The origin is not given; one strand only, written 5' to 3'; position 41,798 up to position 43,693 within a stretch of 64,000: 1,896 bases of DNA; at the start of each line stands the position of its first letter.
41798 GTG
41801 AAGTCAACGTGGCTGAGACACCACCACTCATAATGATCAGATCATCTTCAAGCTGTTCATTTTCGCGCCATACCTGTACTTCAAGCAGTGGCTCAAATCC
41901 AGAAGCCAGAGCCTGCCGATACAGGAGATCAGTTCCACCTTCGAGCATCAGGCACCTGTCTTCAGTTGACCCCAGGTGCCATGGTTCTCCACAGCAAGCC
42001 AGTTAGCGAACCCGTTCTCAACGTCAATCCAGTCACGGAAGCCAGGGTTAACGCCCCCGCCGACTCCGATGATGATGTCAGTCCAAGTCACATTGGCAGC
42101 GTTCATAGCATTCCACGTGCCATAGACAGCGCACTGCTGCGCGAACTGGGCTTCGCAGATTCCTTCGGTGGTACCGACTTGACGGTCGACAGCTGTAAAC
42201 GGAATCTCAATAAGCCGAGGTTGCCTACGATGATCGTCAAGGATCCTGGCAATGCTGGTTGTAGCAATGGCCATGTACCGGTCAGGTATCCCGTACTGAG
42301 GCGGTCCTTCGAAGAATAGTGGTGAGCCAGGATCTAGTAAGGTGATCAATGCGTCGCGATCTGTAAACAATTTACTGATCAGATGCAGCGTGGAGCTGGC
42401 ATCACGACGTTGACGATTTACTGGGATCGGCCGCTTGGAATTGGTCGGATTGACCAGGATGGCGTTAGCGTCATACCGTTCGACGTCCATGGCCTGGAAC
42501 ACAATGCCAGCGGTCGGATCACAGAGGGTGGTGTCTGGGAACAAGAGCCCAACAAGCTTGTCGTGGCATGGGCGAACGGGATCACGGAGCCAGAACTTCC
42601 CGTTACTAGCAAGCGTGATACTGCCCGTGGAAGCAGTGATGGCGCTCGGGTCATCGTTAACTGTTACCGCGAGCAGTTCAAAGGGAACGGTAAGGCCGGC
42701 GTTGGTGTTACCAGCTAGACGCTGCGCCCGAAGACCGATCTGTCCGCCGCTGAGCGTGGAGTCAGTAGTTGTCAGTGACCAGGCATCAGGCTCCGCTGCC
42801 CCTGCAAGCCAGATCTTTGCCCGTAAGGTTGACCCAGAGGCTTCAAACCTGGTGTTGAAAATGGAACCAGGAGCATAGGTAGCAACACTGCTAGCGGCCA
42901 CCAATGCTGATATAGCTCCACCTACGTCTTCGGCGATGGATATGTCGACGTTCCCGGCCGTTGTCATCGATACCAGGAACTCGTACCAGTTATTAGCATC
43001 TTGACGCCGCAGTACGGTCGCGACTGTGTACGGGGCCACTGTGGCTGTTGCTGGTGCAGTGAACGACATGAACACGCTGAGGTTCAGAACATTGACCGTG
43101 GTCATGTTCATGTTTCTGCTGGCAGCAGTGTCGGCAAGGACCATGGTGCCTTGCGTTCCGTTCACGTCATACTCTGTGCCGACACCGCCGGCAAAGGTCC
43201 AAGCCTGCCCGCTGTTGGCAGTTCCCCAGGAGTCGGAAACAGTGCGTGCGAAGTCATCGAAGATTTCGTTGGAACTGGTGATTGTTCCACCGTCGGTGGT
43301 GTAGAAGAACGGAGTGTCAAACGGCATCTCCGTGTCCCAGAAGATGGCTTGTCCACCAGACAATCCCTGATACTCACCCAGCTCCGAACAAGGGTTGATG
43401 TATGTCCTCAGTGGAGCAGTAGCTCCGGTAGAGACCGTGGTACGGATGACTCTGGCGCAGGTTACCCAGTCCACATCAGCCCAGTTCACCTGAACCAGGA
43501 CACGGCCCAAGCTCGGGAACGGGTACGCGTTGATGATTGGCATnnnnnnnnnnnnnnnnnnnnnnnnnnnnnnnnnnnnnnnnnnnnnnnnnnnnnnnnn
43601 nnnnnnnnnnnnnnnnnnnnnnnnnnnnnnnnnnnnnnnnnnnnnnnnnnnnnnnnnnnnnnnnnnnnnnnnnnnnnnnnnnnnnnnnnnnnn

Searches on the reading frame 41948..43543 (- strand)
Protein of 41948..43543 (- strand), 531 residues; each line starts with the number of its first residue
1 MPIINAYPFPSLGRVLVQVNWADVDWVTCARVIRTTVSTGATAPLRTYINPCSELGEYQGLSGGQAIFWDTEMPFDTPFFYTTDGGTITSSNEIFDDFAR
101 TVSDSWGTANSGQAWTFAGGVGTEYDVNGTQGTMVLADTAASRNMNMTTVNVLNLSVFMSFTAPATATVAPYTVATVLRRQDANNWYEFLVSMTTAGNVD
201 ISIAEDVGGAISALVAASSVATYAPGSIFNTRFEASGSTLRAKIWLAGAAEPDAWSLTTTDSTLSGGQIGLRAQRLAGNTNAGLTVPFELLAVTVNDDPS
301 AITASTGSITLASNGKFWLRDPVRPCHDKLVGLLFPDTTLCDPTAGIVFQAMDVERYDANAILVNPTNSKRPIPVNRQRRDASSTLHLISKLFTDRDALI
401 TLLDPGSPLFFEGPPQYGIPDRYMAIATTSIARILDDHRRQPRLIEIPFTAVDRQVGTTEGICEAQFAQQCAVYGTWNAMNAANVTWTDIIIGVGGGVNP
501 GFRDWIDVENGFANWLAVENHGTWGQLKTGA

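Call 9: search_protein_families(library=pfam, proteins=[window:41948-43543:-], max_evalue=0.01)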
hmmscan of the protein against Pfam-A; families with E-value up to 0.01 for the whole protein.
window:41948-43543:- (531 aa): 0 families

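Call 10: search_protein_families(library=phrogs, proteins=[window:41948-43543:-], max_evalue=0.001)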
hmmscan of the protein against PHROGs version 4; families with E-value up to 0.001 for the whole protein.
window:41948-43543:- (531 aa): 2 families
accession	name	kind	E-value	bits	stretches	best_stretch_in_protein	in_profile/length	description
phrog_24476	-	other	3e-22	79.3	1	91-290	826-1028/1066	phosphodiesterase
phrog_16363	-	unknown function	2.2e-09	37.2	1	365-492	626-754/757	-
